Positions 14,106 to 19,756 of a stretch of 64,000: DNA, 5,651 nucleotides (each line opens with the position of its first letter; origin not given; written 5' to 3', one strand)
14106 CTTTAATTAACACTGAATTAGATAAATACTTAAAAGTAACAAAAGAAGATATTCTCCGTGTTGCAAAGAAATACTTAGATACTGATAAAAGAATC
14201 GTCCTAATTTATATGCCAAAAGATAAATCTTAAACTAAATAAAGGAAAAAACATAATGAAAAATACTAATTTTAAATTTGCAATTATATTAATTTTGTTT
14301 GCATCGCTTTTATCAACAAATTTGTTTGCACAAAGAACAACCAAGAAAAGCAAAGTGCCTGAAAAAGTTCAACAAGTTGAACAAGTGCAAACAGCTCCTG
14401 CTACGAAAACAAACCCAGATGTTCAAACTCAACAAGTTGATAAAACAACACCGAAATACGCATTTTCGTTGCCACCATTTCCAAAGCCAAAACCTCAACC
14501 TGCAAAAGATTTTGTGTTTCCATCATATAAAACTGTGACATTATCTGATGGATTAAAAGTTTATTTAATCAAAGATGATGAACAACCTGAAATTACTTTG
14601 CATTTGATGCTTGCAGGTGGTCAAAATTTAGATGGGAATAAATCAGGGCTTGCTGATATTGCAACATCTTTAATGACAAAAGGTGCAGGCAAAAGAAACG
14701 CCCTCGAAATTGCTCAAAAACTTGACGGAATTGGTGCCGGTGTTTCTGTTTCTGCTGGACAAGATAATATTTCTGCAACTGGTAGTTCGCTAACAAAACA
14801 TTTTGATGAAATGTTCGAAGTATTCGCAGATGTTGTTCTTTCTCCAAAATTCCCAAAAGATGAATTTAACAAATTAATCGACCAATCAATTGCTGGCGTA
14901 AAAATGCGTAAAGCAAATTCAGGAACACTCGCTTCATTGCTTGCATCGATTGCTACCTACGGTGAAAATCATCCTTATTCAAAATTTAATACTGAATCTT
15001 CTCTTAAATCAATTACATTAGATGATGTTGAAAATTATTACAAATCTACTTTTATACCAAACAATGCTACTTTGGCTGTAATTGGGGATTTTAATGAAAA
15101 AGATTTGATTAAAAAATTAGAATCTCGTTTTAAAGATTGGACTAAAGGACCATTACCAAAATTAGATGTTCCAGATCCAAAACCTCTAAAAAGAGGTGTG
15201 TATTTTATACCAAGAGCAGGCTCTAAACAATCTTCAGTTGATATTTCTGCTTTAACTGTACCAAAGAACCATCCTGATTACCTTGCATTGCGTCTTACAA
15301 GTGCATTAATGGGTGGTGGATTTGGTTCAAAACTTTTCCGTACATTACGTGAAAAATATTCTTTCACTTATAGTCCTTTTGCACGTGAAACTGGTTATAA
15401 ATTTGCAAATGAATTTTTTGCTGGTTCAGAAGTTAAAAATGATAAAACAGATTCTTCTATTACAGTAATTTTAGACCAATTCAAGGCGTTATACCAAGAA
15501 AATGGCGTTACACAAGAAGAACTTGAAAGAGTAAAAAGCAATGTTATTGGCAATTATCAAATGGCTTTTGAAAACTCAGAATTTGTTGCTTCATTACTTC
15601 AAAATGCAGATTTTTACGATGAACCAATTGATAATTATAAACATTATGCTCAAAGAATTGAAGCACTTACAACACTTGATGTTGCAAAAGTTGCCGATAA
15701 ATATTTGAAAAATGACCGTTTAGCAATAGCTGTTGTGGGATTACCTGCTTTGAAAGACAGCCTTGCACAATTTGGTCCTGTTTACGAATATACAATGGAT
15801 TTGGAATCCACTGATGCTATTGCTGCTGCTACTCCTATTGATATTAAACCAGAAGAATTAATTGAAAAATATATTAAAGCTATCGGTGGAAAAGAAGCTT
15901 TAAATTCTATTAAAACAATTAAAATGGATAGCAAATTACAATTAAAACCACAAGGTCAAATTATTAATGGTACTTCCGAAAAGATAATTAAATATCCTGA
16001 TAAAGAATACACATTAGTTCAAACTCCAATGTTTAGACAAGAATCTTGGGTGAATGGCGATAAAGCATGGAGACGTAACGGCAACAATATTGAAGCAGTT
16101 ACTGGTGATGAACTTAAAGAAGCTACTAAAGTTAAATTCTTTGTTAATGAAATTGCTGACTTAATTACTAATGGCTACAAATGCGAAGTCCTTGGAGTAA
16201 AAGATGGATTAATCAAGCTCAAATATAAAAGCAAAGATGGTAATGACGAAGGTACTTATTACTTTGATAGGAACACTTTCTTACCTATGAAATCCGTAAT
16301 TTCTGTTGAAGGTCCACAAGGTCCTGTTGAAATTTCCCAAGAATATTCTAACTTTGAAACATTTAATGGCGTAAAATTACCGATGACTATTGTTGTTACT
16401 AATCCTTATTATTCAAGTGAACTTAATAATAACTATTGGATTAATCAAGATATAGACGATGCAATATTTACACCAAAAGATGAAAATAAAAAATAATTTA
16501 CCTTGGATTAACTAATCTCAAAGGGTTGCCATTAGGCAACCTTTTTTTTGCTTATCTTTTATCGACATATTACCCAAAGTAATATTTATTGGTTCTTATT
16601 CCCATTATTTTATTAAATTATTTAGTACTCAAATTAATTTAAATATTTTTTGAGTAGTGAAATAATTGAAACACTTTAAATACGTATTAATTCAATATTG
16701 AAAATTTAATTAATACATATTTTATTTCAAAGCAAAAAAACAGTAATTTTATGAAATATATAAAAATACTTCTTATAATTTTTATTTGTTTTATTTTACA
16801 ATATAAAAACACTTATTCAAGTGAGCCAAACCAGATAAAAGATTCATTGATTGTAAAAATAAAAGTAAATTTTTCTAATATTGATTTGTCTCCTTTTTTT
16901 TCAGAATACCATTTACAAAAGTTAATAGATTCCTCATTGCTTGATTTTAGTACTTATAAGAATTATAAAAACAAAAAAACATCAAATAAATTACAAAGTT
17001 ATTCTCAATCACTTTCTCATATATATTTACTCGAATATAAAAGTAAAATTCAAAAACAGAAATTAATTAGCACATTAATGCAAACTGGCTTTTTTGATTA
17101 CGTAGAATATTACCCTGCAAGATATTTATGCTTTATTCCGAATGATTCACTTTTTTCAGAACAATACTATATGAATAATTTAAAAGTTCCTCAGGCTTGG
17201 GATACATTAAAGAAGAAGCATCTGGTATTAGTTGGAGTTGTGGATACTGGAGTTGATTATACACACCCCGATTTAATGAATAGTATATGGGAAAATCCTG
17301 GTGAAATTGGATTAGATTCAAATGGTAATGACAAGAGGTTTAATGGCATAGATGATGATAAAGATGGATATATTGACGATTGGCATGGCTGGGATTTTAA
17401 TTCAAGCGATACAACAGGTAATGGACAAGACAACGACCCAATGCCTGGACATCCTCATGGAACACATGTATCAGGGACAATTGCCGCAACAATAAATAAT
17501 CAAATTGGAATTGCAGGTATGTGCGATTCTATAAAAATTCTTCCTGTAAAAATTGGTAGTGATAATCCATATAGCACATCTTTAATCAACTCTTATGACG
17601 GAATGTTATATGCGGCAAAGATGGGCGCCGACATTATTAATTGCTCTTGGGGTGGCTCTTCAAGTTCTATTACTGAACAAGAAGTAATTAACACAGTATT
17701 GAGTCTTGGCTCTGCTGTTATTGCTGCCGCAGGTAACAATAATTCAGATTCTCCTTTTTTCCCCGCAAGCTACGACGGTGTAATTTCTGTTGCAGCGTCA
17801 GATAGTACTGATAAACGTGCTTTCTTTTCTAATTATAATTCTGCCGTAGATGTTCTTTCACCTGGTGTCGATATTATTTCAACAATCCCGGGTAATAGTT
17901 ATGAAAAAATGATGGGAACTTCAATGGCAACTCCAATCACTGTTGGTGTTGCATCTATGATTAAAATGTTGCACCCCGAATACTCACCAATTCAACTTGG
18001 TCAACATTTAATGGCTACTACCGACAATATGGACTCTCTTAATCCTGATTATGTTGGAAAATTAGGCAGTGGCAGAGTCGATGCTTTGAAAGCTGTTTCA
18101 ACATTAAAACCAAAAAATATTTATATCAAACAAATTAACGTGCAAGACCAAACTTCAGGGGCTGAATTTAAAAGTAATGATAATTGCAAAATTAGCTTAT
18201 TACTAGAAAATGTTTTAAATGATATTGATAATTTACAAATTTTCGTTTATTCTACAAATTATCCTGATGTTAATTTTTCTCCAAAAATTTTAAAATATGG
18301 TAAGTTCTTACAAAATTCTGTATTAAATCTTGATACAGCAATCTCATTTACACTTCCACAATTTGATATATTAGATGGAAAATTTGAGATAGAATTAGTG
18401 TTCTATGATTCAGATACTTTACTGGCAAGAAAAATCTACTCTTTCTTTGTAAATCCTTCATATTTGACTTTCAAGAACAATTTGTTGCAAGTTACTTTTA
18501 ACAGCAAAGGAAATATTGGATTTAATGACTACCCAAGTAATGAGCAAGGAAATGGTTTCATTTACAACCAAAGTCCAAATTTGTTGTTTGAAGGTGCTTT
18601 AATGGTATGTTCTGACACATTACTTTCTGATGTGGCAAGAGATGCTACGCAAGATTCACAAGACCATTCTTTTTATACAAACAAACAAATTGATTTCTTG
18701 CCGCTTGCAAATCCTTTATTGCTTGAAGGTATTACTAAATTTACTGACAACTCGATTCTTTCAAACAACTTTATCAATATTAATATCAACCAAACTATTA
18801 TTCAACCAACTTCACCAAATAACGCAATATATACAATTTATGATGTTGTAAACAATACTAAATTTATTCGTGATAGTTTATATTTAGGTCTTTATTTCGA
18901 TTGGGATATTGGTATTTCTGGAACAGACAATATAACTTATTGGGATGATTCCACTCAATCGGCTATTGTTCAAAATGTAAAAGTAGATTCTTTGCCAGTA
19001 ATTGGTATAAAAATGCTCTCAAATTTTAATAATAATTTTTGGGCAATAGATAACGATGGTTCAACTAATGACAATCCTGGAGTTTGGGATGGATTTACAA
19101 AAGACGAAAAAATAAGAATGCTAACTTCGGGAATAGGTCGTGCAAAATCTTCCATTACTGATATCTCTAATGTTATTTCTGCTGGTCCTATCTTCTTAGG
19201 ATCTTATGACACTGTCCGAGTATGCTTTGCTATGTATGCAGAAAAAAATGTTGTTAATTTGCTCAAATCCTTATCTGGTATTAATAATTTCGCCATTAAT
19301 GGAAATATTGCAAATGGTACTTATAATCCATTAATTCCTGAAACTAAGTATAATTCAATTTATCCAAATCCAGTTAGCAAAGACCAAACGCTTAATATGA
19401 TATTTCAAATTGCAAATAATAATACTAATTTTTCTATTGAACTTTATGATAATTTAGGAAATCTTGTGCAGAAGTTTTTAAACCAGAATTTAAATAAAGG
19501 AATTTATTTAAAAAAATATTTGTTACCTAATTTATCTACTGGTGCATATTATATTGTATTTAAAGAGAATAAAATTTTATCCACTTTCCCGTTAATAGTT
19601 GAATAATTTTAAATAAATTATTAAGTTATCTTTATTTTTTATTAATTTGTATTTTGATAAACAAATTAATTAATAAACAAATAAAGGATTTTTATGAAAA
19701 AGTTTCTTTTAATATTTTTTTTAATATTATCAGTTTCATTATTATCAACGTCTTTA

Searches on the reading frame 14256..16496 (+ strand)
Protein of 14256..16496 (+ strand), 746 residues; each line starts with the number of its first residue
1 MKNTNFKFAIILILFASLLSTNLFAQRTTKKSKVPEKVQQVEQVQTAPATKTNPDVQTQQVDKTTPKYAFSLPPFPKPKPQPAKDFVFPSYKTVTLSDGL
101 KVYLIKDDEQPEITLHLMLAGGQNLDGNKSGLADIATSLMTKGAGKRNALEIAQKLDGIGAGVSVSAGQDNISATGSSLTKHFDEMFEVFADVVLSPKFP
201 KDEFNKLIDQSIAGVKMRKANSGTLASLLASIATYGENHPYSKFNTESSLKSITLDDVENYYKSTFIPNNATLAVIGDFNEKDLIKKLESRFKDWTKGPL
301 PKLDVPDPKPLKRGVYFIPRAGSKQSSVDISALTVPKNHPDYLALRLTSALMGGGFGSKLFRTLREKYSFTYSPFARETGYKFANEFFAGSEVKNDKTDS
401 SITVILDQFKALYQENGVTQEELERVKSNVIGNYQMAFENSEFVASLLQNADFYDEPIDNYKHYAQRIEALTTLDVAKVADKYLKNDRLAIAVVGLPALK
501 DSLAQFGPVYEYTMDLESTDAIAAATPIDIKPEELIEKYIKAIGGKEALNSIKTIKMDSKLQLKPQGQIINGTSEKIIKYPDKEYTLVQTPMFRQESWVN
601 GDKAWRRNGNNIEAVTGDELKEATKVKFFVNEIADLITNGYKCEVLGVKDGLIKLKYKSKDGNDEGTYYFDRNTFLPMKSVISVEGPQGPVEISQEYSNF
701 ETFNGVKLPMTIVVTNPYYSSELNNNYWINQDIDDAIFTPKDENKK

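Call 103: search_protein_families(library=pfam, proteins=[window:14256-16496:+], max_evalue=0.0001)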
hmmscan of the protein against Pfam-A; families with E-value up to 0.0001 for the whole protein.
window:14256-16496:+ (746 aa): 2 families
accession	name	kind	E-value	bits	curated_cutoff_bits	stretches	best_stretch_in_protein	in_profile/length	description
PF05193.26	Peptidase_M16_C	-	1.1e-37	130.1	23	1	252-429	1-180/181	Peptidase M16 inactive domain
PF00675.25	Peptidase_M16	-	8.7e-10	39.1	22.3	1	102-217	2-121/149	Insulinase (Peptidase family M16)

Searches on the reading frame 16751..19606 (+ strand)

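Call 103: search_protein_families(library=pfam, proteins=[window:16751-19606:+], max_evalue=0.0001)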
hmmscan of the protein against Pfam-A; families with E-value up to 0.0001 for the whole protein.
window:16751-19606:+ (951 aa): 2 families
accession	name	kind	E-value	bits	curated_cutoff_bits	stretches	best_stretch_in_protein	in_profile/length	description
PF00082.27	Peptidase_S8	-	1.2e-48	166.3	21.8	1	159-428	4-277/288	Subtilase family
PF18962.6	Por_Secre_tail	-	4.5e-06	27.3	27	1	870-941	1-66/75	Secretion system C-terminal sorting domain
